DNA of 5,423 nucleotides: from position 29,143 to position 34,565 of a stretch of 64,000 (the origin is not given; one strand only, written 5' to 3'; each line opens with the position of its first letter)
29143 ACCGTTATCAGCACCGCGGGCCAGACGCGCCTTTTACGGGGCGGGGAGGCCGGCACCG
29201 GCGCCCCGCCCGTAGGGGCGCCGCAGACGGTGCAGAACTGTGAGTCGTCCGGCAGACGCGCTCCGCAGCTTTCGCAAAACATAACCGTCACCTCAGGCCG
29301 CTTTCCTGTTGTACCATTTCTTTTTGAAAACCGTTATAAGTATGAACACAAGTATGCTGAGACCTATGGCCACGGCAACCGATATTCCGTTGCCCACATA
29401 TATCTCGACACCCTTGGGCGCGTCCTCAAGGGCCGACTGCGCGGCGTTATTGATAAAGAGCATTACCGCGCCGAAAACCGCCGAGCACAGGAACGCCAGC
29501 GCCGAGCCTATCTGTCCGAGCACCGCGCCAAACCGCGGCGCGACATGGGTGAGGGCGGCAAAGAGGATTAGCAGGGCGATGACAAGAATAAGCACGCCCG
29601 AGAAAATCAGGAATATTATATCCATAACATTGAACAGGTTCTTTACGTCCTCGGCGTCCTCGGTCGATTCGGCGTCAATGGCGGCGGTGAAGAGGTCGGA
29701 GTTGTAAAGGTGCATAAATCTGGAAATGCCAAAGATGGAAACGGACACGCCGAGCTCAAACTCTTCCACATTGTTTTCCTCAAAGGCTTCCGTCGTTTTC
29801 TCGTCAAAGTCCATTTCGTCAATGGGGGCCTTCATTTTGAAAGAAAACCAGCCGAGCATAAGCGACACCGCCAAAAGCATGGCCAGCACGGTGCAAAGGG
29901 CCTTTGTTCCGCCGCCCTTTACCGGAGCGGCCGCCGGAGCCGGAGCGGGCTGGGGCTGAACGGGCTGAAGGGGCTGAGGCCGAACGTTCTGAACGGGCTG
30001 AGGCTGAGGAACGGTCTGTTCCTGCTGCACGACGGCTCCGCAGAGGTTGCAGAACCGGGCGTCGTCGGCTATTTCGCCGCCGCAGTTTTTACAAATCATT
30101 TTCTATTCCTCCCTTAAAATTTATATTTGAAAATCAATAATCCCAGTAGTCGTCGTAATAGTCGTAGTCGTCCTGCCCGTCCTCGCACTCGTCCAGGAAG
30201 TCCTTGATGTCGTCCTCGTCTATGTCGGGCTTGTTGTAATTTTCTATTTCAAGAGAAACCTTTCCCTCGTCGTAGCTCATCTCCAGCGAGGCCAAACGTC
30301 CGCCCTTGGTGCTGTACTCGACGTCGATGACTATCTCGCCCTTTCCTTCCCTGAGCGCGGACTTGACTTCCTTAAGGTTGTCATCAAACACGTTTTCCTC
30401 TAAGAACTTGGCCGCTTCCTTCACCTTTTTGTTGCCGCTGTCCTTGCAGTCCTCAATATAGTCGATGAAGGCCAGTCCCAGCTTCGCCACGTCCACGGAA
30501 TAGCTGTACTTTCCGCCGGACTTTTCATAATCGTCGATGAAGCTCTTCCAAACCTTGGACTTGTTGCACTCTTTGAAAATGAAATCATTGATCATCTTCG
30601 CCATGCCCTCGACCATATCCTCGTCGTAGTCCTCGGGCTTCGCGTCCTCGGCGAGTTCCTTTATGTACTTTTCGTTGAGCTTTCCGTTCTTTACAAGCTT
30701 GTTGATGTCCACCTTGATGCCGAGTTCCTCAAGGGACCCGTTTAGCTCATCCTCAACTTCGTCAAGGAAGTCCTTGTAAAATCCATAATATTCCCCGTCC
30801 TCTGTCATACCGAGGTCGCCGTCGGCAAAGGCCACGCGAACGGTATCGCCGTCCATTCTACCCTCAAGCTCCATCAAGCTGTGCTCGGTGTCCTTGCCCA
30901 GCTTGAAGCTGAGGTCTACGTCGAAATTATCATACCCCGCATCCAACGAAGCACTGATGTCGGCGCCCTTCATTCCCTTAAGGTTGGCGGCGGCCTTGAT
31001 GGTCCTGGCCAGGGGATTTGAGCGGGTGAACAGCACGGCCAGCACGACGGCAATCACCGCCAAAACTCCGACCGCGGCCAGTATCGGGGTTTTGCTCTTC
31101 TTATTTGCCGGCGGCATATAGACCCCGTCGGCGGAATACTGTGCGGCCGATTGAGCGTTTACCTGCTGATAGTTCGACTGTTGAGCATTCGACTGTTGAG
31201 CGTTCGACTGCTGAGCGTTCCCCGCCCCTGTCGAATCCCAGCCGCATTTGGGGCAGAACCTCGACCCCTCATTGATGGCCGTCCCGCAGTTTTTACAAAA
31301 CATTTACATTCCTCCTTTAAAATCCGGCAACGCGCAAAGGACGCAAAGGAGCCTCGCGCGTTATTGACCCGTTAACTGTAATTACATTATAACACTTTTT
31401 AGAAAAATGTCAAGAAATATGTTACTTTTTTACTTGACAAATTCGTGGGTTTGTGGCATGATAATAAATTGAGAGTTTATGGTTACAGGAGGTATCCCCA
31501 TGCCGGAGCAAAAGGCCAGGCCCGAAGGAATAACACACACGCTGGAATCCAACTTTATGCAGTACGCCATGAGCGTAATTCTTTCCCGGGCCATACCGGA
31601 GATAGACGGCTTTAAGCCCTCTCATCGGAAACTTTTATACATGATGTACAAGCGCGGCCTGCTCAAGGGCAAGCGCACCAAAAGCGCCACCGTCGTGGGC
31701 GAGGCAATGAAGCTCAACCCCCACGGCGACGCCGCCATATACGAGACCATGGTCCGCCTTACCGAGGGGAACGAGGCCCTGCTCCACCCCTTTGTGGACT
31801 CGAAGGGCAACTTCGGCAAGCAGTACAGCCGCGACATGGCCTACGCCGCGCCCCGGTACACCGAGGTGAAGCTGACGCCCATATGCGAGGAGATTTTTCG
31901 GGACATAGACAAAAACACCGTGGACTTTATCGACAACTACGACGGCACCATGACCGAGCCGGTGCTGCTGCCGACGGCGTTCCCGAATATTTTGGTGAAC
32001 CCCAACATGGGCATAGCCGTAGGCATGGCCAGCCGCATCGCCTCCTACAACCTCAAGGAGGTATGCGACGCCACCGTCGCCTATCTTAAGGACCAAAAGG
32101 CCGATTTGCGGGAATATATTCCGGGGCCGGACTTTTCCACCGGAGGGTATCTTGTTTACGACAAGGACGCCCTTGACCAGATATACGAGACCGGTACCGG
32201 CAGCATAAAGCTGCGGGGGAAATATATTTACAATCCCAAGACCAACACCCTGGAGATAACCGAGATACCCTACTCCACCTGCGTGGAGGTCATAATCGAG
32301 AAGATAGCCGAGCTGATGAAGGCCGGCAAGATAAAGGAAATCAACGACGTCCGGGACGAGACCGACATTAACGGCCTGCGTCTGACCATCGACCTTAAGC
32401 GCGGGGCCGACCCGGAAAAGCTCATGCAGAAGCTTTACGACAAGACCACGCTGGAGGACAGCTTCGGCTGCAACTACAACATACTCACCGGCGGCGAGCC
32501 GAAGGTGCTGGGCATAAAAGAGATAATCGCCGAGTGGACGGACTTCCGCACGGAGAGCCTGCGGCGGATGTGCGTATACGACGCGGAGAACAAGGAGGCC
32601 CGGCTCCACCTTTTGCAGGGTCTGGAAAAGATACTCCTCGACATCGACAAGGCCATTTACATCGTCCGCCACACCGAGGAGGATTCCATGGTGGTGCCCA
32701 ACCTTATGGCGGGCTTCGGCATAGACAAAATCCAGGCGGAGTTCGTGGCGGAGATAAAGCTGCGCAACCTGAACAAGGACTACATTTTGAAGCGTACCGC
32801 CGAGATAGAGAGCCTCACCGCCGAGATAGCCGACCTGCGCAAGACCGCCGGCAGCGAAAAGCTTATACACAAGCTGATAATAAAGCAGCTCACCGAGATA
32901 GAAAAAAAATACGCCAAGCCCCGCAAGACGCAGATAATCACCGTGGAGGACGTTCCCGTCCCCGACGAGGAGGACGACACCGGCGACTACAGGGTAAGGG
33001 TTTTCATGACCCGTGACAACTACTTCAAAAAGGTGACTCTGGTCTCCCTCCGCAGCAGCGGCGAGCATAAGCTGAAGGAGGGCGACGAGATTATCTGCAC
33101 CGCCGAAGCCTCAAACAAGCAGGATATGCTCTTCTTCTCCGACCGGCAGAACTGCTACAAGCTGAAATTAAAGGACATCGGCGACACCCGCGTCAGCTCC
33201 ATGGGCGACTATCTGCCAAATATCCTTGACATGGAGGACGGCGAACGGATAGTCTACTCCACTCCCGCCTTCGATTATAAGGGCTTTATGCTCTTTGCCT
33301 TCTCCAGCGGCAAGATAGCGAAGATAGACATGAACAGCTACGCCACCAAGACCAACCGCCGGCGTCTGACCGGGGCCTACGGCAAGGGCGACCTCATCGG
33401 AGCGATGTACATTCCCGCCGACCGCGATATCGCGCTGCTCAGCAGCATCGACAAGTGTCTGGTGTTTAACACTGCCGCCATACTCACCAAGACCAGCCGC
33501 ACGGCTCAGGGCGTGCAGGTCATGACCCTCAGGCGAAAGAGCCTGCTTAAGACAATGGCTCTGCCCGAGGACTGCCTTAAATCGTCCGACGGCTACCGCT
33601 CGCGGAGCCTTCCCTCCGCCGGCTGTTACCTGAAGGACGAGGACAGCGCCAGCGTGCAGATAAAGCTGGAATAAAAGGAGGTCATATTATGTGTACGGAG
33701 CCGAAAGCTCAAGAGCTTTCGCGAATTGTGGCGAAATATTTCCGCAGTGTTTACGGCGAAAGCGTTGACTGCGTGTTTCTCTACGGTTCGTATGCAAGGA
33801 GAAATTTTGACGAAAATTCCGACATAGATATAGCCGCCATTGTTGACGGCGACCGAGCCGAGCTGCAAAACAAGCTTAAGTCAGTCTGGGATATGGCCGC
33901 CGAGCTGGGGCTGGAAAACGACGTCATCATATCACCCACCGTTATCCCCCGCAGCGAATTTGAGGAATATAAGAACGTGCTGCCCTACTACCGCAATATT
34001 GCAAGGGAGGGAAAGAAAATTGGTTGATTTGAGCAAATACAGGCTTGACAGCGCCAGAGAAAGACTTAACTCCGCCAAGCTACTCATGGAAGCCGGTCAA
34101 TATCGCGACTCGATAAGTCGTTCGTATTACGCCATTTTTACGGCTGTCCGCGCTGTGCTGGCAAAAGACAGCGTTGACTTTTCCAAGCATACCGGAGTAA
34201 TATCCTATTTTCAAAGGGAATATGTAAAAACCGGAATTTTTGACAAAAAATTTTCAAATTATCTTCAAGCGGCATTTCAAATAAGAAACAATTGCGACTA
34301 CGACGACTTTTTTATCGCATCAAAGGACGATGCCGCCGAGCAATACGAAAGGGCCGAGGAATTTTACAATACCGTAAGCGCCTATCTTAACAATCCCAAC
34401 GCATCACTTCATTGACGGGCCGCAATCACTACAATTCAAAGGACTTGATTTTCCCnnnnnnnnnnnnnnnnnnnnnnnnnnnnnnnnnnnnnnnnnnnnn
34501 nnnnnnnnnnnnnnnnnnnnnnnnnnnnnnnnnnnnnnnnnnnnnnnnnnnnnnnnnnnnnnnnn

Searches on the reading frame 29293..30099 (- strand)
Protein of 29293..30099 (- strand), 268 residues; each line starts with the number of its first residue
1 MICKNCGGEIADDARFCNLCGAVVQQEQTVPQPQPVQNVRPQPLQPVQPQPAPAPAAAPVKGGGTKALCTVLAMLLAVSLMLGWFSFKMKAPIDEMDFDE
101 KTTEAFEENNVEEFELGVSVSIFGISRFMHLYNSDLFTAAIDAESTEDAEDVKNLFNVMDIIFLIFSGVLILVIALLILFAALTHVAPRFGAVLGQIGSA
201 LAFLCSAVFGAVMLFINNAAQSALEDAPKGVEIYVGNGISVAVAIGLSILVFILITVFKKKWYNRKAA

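Call 50: search_protein_families(library=pfam, proteins=[window:29293-30099:-], max_evalue=0.0001)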
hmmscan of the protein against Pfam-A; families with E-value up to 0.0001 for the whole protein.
window:29293-30099:- (268 aa): 1 family
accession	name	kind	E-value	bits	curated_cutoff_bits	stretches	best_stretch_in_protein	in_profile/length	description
PF13240.11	Zn_Ribbon_1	-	4.7e-06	26.7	25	1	3-22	2-21/23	zinc-ribbon domain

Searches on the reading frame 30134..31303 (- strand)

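Call 50: search_protein_families(library=pfam, proteins=[window:30134-31303:-], max_evalue=0.0001)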
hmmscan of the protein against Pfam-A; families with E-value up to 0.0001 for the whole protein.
window:30134-31303:- (389 aa): 1 family
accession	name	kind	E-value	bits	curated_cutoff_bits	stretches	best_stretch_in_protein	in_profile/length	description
PF13240.11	Zn_Ribbon_1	-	1.4e-06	28.3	25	1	2-21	1-20/23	zinc-ribbon domain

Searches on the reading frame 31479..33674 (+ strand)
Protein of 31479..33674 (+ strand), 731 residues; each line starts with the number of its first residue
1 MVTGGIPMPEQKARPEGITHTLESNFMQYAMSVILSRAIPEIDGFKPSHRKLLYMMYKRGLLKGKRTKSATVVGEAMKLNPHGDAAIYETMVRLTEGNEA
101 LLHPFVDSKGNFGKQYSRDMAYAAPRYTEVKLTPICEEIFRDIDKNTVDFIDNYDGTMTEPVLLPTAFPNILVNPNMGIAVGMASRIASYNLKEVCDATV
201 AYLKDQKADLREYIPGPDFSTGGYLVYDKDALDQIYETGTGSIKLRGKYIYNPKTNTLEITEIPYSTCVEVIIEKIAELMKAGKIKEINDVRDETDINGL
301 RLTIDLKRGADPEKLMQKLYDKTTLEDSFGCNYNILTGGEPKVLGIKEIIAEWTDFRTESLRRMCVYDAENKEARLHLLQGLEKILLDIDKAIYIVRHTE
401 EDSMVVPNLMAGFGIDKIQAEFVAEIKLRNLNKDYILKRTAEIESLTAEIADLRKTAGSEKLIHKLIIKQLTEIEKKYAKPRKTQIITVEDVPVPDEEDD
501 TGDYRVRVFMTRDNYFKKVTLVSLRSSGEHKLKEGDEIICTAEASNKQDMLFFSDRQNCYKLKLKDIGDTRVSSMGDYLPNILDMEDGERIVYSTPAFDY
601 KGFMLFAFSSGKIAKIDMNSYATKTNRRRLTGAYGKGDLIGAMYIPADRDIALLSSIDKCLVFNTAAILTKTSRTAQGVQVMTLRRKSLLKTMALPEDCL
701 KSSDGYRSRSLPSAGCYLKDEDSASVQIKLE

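Call 50: search_protein_families(library=pfam, proteins=[window:31479-33674:+], max_evalue=0.0001)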
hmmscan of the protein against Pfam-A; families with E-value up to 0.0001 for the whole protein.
window:31479-33674:+ (731 aa): 1 family
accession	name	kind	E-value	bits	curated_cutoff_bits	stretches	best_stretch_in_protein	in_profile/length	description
PF00521.26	DNA_topoisoIV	-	4.1e-130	434.9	31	1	37-471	1-431/432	DNA gyrase/topoisomerase IV, subunit A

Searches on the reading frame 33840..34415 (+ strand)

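Call 50: search_protein_families(library=pfam, proteins=[window:33840-34415:+], max_evalue=0.0001)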
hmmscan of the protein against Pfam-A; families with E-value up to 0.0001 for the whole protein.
window:33840-34415:+ (191 aa): 1 family
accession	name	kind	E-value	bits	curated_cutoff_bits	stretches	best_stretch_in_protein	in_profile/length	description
PF05168.19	HEPN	-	6.1e-21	75.2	22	1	67-180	3-115/117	HEPN domain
